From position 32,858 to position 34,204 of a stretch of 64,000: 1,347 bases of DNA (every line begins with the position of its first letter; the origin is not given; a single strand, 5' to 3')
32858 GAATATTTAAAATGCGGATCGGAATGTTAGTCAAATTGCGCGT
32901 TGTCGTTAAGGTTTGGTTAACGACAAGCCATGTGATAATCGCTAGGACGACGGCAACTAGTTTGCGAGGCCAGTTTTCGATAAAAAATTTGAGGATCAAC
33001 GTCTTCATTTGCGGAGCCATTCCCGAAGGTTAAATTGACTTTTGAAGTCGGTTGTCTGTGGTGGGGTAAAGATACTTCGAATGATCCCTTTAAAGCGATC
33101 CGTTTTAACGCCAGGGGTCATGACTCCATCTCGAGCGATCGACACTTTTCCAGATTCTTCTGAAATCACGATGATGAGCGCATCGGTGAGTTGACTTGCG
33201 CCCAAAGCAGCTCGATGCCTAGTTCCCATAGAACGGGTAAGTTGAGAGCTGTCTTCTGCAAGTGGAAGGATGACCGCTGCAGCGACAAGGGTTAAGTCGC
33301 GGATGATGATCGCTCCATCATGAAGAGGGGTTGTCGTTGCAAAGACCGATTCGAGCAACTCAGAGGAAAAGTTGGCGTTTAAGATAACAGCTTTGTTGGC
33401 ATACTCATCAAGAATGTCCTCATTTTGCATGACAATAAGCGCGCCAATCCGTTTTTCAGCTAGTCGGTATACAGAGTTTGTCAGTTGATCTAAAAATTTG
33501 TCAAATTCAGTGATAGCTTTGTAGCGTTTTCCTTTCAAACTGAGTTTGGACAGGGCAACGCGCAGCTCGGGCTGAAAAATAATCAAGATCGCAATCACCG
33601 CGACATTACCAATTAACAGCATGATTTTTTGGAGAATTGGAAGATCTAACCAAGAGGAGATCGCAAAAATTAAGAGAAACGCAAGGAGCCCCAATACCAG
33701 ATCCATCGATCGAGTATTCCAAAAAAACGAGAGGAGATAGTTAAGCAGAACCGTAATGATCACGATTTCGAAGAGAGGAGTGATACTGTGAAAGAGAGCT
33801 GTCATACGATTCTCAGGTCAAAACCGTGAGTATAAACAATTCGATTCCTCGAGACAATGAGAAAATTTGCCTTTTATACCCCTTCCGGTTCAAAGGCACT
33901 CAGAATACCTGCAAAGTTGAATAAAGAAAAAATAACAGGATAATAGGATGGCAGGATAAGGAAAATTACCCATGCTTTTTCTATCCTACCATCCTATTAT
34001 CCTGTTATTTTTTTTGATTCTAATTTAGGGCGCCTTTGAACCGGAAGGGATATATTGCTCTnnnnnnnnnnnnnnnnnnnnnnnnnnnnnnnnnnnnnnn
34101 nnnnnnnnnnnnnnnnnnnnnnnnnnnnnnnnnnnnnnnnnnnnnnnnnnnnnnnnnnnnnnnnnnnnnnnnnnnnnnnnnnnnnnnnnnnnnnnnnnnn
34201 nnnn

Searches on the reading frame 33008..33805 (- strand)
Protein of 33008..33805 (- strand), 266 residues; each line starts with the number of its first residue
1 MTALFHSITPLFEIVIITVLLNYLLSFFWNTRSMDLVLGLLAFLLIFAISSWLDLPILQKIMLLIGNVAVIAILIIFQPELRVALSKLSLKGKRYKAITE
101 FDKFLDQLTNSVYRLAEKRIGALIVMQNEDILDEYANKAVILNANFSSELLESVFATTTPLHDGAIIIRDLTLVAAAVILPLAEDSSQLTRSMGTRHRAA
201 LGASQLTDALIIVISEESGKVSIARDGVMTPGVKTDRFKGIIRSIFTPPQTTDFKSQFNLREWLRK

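Call 31: search_protein_families(library=pfam, proteins=[window:33008-33805:-])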
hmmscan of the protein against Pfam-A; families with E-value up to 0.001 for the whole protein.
window:33008-33805:- (266 aa): 2 families
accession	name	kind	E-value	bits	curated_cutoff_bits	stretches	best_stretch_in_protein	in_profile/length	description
PF02457.21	DAC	-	7.7e-39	132.4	27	1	111-228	3-118/119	DisA bacterial checkpoint controller nucleotide-binding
PF19293.4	CdaA_N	-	2.1e-06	28.3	23.8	1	7-80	6-80/81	CdaA N-terminal transmembrane domain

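Call 66: find_encoding_contigs(protein=window:33008-33805:-, flank=2500, max_places=10)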
Protein window:33008-33805:- (266 aa): no gene with exactly this product is on record in the collection.

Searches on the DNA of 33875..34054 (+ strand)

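Call 74: search_dna_similar(query=window:33875-34054:+, collection=plasmids, mode=distant, max_rows=10)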
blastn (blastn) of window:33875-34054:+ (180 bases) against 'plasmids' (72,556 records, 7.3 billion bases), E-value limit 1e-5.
No match.
